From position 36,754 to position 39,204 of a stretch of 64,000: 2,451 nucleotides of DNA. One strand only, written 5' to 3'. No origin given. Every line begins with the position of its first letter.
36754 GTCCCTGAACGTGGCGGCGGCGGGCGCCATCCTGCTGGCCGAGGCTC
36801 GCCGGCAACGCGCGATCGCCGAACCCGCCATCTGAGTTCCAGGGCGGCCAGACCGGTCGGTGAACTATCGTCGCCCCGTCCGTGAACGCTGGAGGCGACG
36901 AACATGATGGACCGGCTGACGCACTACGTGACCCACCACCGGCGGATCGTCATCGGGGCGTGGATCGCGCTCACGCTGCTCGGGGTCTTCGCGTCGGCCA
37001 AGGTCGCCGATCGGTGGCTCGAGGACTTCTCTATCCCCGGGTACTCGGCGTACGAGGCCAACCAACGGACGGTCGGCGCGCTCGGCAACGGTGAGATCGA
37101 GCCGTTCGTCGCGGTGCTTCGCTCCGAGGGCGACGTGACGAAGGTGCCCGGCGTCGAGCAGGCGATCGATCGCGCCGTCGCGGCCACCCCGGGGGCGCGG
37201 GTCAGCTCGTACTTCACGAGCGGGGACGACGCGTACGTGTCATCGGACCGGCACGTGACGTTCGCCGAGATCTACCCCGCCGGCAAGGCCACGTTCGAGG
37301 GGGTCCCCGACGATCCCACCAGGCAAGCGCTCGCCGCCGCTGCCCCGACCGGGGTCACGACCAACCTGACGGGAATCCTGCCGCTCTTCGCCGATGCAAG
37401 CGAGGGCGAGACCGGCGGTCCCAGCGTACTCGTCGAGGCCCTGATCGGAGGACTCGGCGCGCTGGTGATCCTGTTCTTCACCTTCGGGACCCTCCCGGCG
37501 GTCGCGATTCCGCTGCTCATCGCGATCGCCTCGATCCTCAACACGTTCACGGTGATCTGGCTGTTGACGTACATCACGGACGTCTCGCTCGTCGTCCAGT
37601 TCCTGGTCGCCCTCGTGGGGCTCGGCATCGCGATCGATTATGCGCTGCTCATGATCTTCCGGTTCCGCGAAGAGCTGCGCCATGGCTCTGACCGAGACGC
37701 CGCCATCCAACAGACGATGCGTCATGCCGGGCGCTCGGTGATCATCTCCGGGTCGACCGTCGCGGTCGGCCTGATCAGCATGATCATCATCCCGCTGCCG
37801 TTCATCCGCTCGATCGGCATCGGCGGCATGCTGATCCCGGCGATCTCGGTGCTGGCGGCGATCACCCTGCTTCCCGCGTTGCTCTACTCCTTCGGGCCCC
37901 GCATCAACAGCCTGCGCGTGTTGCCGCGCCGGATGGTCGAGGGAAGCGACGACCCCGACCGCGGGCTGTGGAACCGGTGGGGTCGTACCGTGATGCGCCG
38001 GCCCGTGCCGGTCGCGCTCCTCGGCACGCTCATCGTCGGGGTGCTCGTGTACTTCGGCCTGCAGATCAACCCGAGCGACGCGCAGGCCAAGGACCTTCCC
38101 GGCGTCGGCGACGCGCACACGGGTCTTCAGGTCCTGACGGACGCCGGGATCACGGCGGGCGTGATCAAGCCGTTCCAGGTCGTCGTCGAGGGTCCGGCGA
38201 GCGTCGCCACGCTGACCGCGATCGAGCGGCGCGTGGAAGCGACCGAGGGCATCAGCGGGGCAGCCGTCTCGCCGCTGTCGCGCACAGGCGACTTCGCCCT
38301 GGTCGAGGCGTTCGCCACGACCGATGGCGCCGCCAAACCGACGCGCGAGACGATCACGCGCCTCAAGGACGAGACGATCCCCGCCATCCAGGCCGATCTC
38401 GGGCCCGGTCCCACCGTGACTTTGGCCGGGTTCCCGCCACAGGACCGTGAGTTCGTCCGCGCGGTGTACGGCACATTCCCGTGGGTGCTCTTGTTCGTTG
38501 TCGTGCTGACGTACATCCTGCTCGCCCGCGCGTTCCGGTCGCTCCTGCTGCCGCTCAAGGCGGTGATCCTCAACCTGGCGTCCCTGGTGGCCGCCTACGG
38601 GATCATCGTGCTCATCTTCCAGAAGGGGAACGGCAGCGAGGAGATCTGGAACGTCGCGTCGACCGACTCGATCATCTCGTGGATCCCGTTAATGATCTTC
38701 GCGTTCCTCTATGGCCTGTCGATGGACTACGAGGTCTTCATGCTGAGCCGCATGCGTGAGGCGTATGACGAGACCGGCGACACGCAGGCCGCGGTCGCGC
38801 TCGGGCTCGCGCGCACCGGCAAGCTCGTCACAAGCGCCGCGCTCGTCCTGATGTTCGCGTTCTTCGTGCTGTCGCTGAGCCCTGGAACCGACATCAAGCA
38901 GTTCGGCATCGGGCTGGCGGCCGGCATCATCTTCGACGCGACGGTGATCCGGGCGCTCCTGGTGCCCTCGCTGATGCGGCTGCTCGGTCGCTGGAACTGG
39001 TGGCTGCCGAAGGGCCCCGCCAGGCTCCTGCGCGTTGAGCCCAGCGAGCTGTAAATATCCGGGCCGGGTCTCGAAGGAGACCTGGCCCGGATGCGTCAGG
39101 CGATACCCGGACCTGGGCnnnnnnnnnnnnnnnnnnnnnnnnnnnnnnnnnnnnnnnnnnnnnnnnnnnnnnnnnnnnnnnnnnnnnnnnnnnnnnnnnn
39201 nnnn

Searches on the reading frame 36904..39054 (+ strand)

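Call 24: search_protein_families(library=pfam, proteins=[window:36904-39054:+], max_evalue=0.00001)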
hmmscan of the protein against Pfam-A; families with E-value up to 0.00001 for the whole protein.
window:36904-39054:+ (716 aa): 1 family
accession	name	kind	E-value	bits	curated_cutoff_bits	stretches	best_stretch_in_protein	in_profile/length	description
PF03176.21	MMPL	-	3.8e-72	243.5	20.5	2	60-370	20-333/333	MMPL family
